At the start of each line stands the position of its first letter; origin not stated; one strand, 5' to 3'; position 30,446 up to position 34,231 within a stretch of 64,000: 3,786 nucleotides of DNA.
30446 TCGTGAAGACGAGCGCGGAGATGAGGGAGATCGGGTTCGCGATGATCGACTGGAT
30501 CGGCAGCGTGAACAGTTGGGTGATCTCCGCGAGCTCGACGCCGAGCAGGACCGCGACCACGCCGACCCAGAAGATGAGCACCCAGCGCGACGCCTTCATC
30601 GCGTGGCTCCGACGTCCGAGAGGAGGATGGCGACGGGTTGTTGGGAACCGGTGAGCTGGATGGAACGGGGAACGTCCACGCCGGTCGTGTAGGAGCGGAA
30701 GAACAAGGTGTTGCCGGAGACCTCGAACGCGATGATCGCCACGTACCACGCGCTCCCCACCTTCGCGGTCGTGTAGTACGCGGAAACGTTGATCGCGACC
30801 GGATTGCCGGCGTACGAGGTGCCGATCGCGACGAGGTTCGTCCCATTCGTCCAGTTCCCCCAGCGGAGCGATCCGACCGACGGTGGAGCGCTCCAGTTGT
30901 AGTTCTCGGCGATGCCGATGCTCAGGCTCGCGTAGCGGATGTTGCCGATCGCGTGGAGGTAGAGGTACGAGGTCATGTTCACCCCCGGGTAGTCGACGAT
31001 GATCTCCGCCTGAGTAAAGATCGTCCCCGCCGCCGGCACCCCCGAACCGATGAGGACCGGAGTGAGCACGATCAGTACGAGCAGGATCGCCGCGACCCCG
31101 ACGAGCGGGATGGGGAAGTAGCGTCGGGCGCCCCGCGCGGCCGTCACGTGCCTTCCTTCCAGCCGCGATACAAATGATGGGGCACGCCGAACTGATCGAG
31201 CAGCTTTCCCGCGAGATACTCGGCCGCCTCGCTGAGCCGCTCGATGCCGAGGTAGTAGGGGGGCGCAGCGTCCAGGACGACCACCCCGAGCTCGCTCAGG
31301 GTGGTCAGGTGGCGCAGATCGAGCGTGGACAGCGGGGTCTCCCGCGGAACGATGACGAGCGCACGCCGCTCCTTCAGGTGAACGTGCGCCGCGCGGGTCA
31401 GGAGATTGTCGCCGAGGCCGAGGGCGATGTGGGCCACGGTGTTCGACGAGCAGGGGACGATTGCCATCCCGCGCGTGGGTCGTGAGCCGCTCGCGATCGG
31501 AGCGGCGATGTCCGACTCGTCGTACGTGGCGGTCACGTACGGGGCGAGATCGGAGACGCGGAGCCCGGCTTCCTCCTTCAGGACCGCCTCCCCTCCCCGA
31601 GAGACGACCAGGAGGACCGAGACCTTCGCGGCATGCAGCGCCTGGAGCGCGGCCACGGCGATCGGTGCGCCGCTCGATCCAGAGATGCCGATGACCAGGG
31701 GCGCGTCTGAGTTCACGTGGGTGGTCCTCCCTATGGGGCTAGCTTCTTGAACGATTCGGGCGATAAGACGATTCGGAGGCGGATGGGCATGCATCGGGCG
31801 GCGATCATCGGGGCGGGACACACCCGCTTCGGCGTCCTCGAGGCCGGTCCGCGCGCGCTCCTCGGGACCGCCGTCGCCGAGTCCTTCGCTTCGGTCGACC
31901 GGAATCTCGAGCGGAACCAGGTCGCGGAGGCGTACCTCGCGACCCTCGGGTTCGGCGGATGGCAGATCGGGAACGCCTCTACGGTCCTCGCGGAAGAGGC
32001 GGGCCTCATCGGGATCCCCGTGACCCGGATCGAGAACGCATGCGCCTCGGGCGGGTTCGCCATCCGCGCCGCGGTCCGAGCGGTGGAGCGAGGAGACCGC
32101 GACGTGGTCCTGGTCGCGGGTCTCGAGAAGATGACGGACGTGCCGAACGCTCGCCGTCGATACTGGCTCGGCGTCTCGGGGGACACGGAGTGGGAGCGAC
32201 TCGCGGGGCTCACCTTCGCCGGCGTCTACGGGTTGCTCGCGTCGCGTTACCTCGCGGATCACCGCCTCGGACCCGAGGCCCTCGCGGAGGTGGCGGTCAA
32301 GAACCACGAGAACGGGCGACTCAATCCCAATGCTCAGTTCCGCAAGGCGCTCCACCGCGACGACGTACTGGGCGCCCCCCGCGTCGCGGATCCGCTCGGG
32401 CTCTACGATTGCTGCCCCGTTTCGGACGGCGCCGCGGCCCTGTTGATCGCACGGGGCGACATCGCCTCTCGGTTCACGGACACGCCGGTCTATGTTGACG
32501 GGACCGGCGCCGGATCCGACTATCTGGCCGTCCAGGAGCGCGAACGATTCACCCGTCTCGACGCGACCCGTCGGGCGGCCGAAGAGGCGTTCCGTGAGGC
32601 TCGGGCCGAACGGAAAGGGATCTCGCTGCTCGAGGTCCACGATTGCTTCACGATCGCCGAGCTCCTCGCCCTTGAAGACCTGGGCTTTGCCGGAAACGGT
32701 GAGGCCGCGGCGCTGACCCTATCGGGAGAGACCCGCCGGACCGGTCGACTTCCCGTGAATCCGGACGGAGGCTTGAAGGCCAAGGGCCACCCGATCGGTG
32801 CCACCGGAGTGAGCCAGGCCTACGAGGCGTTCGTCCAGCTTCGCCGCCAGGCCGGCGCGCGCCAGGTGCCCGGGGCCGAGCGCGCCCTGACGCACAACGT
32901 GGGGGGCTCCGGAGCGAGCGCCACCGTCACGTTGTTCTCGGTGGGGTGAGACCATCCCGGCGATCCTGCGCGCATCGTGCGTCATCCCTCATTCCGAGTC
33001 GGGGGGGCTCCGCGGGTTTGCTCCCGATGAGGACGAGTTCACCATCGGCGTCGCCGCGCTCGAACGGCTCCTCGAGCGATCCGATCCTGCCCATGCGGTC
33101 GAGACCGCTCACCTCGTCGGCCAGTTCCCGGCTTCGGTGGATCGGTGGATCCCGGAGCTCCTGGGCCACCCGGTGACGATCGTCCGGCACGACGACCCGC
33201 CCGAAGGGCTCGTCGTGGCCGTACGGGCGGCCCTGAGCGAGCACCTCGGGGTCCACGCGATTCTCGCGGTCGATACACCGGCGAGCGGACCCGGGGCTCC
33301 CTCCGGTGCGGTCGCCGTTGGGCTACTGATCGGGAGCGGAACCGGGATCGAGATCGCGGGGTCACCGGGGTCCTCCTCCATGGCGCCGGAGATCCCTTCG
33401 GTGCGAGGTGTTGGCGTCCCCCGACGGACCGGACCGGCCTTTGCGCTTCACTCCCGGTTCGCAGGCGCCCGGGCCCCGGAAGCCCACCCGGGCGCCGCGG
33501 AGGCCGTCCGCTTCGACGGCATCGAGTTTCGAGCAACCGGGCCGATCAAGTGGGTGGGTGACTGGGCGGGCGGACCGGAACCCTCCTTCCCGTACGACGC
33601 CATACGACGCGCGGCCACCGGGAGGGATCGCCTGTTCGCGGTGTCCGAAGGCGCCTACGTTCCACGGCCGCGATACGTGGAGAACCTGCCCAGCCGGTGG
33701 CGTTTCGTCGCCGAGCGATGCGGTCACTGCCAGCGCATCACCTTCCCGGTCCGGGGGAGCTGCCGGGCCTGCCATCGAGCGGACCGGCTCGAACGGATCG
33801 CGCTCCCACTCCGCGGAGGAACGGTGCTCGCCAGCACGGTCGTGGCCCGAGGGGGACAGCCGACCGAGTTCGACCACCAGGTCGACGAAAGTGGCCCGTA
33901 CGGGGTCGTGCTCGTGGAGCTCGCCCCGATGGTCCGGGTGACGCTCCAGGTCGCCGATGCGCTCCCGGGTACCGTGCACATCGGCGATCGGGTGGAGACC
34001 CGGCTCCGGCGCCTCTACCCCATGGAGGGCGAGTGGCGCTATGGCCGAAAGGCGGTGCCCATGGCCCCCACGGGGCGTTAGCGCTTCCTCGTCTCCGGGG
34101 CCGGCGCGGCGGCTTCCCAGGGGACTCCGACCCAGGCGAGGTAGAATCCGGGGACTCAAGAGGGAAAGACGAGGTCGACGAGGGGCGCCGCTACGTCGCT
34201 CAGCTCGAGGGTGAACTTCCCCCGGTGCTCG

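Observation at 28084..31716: Overlapping five-gene operon: ubiX - signal-anchored sequon-rich protein - 2-TM coiled-coil protein - guaAA - 515-aa unknown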

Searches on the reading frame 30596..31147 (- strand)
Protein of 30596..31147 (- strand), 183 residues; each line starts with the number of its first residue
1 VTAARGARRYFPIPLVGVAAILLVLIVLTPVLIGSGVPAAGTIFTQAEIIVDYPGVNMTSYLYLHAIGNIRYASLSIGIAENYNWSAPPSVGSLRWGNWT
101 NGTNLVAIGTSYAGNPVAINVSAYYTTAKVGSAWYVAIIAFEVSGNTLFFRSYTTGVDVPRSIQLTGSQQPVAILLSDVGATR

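Call 3: search_protein_families(library=pfam, proteins=[window:30596-31147:-], max_evalue=0.1)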
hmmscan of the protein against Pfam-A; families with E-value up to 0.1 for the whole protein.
window:30596-31147:- (183 aa): 0 families

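Call 5: search_protein_families(library=ncbifam, proteins=[window:30596-31147:-], max_evalue=0.1)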
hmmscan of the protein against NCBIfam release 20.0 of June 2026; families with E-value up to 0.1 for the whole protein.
window:30596-31147:- (183 aa): 0 families

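Call 46: find_homologous_proteins(query=window:30596-31147:-, max_evalue=0.001)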
Query window:30596-31147:- (183 aa): 15 proteins with E <= 0.001 among 1179 candidates.
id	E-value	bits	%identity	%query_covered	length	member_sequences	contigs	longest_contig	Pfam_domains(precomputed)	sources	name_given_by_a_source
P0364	1.4e-110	385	99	100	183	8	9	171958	-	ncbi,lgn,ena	-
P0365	2.1e-97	342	87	100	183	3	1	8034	-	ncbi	-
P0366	5.5e-96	337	83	100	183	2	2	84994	-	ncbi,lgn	ncbi:MAG: hypothetical protein WAN74_04405 [Thermoplasmata archaeon]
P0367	1.9e-90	319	80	100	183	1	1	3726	-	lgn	-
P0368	1.3e-89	317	81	100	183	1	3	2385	-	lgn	-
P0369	2.0e-85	303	77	100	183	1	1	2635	-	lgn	-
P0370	2.1e-81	290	74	100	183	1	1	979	-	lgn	-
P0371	6.4e-72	259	66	99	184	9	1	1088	-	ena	-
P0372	1.0e-71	258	66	99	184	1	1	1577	-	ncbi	-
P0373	1.0e-62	229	61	92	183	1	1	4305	-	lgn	-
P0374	5.2e-29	119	38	97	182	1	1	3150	-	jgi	jgi:hypothetical protein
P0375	2.4e-28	117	44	93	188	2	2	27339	-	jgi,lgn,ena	-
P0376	6.2e-28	116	44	96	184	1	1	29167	-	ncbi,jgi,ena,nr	ncbi:MAG TPA: hypothetical protein VMG36_01980 [Thermoplasmata archaeon]|nr:hypothetical protein [Th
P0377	1.0e-26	112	43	93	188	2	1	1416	-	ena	-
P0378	2.2e-25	108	40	95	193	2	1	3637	-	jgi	-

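Call 51: predict_structure(alignment_id=A3)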
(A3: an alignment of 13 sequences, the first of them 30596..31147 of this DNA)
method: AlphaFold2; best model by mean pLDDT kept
length: 183 residues; sequences in the alignment: 13
mean_pLDDT: 76.6   pTM: 0.69
mean pLDDT of the five models: 76.6, 74.5, 70.9, 68.9, 68.8
residues with pLDDT >= 90: 51; 70-90: 79; 50-70: 27; < 50: 26
segments of 3 or more residues with pLDDT < 50: 1-15, 28-35
pLDDT, mean of each block of 10 residues (from residue 1): 39 48 50 49 76 85 82 90 92 91 87 92 77 86 92 83 82 83 62
secondary structure, 60 per line:
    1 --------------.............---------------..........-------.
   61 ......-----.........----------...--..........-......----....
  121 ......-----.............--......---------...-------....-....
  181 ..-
elements in order: H15-27 E46-52 E60-66 E72-80 E96-105 E107-112 E117-126 E132-144 E147-152 E162-164 E172-175 E177-182

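Call 54: fold_search(model_id=the predicted structure, library=pdb)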
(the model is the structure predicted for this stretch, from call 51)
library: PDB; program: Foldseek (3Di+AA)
matches with E <= 10: 981; with E <= 0.001: 0
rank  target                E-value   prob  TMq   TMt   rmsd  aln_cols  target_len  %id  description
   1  2bem_A                2.2e-02  0.54  0.23  0.24  15.9       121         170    9  Crystal structure of the Serratia marcescens chitin-binding protein CBP21 (released 2004-12-08)
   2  2zot_A                2.7e-02  0.97  0.30  0.39   9.0       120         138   12  Crystal structure of human F-spondin reeler domain (fragment 1) (released 2008-10-14)
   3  5uiz_A                2.7e-02  0.63  0.23  0.23  14.5       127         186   10  Structure of T.fusca AA10A (released 2017-02-01)
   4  7msg_D                3.5e-02  0.72  0.29  0.27   8.4       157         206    7  The crystal structure of LIGHT in complex with HVEM and CD160 (released 2021-10-27)
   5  7vcq_F                3.5e-02  0.51  0.25  0.29  12.5       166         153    8  structure of viral protein BKRF4 in complex with H3.3-H4-ASF1 (released 2022-08-03)
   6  1qrk_A                3.9e-02  0.33  0.25  0.09  24.2       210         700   10  HUMAN FACTOR XIII WITH STRONTIUM BOUND IN THE ION SITE (released 1999-07-02)
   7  5fjq_A                4.1e-02  0.94  0.28  0.28   4.9        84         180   11  Structural and functional analysis of a lytic polysaccharide monooxygenase important for efficient utilization of chit (released 2016-02-17)
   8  1fie_B                4.4e-02  0.38  0.25  0.08  20.8       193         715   10  RECOMBINANT HUMAN COAGULATION FACTOR XIII (released 1997-02-12)
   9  2zot_C                4.6e-02  0.97  0.30  0.38   7.6       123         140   10  Crystal structure of human F-spondin reeler domain (fragment 1) (released 2008-10-14)
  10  4a02                  4.6e-02  0.57  0.23  0.24  14.9       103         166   14  X-ray crystallographic structure of EfCBM33A (released 2012-01-11)
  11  6ndq_B                4.6e-02  0.51  0.24  0.24  15.3       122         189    7  Crystal structure of a LPMO from Kitasatospora papulosa (released 2019-12-18)
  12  4oy6                  4.9e-02  0.54  0.23  0.23  14.6       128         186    8  Structure of ScLPMO10B in complex with copper. (released 2014-05-28)
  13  6ndq_A                5.7e-02  0.51  0.24  0.23  14.1       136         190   10  Crystal structure of a LPMO from Kitasatospora papulosa (released 2019-12-18)
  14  1f13_A                6.4e-02  0.33  0.25  0.08  21.6       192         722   10  RECOMBINANT HUMAN CELLULAR COAGULATION FACTOR XIII (released 1998-08-12)
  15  5wsz_B                6.7e-02  0.92  0.31  0.33   4.9        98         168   10  Crystal structure of a lytic polysaccharide monooxygenase,BtLPMO10A, from Bacillus thuringiensis (released 2017-02-22)
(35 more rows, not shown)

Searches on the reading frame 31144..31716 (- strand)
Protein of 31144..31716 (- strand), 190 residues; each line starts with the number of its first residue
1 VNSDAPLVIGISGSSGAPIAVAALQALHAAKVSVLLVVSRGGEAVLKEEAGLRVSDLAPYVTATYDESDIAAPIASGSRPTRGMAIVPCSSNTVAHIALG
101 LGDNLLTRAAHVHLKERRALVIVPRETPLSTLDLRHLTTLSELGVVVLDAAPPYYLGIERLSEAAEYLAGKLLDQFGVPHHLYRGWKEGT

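Call 3: search_protein_families(library=pfam, proteins=[window:31144-31716:-], max_evalue=0.1)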
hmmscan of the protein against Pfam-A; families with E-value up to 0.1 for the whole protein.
window:31144-31716:- (190 aa): 1 family
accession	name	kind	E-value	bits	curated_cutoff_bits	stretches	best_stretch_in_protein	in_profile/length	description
PF02441.25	Flavoprotein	-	2.7e-33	115.3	22.7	1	7-173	3-159/162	Flavoprotein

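Call 5: search_protein_families(library=ncbifam, proteins=[window:31144-31716:-], max_evalue=0.1)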
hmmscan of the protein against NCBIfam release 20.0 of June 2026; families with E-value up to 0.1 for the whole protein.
window:31144-31716:- (190 aa): 10 families
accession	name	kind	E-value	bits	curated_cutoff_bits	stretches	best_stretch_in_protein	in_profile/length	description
NF004685.0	PRK06029.1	subfamily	8.3e-55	185.8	188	1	7-187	4-185/187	UbiX family flavin prenyltransferase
NF041206.1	VdcB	exception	2.5e-52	177.2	290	1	7-187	2-183/184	non-oxidative hydroxyarylic acid decarboxylases subunit B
TIGR00421.1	ubiX_pad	subfamily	9e-49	165.7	108.9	1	7-186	2-181/181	UbiX family flavin prenyltransferase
NF041218.1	BagM_FevK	exception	2.3e-37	128.5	420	1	7-186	3-183/215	bagremycin/ferroverdin biosynthesis UbiX family decarboxylase BagM/FevK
TIGR02699.1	archaeo_AfpA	hypoth_equivalog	3.5e-06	26.7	192.45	1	84-126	82-124/174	archaeoflavoprotein AfpA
TIGR00521.1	coaBC_dfp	equivalog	0.00042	19.5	219.7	1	7-113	6-112/392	bifunctional phosphopantothenoylcysteine decarboxylase/phosphopantothenate--cysteine ligase CoaBC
NF006161.0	PRK08305.1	equivalog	0.00094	18.9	156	1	84-122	88-126/196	dipicolinate synthase subunit B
TIGR02700.1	flavo_MJ0208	hypoth_equivalog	0.0027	17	251.35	1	85-126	90-131/234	dihydromethanopterin reductase (acceptor)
TIGR02113.1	coaC_strep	equivalog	0.0042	16.9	261.4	1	85-112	81-108/177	phosphopantothenoylcysteine decarboxylase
TIGR02852.1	spore_dpaB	equivalog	0.0066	15.8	229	1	82-122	81-121/187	dipicolinate synthase subunit B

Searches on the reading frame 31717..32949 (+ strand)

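Call 16: search_protein_families(library=pfam, proteins=[window:31717-32949:+], max_evalue=0.001)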
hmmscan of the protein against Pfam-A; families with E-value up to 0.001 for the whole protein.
window:31717-32949:+ (410 aa): 5 families
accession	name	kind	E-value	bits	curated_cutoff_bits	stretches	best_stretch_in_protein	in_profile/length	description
PF22691.2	Thiolase_C_1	-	1.6e-43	148.3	28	1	264-408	1-143/144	Thiolase C-terminal domain-like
PF00108.29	Thiolase_N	-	2.1e-22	80.2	26.4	1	29-246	2-258/260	Thiolase, N-terminal domain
PF02803.24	Thiolase_C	-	5.4e-07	29.7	27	1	287-382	27-104/123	Thiolase, C-terminal domain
PF00109.32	ketoacyl-synt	-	6.2e-06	26.4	20.8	1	79-140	148-205/252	Beta-ketoacyl synthase, N-terminal domain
PF08545.16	ACP_syn_III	-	0.00013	22.3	24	0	105-155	3-53/80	3-Oxoacyl-[acyl-carrier-protein (ACP)] synthase III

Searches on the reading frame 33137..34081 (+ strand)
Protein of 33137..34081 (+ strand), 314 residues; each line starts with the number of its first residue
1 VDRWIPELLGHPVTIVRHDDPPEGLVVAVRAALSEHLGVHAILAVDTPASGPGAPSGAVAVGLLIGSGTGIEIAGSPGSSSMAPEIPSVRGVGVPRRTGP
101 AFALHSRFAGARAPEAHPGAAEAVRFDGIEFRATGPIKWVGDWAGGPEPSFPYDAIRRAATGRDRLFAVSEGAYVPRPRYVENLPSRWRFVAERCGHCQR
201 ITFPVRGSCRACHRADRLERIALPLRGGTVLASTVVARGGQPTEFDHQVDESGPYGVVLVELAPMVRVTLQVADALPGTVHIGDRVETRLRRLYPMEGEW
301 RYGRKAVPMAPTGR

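Call 16: search_protein_families(library=pfam, proteins=[window:33137-34081:+], max_evalue=0.001)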
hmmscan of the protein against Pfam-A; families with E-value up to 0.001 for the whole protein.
window:33137-34081:+ (314 aa): 2 families
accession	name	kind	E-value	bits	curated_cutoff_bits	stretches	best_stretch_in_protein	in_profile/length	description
PF01796.24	OB_ChsH2_C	-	4.8e-07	30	27.1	1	227-289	7-63/65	ChsH2, C-terminal OB-fold domain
PF12172.15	zf-ChsH2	-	7.1e-05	23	23.2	1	189-215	8-34/37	ChsH2, rubredoxin-like zinc ribbon domain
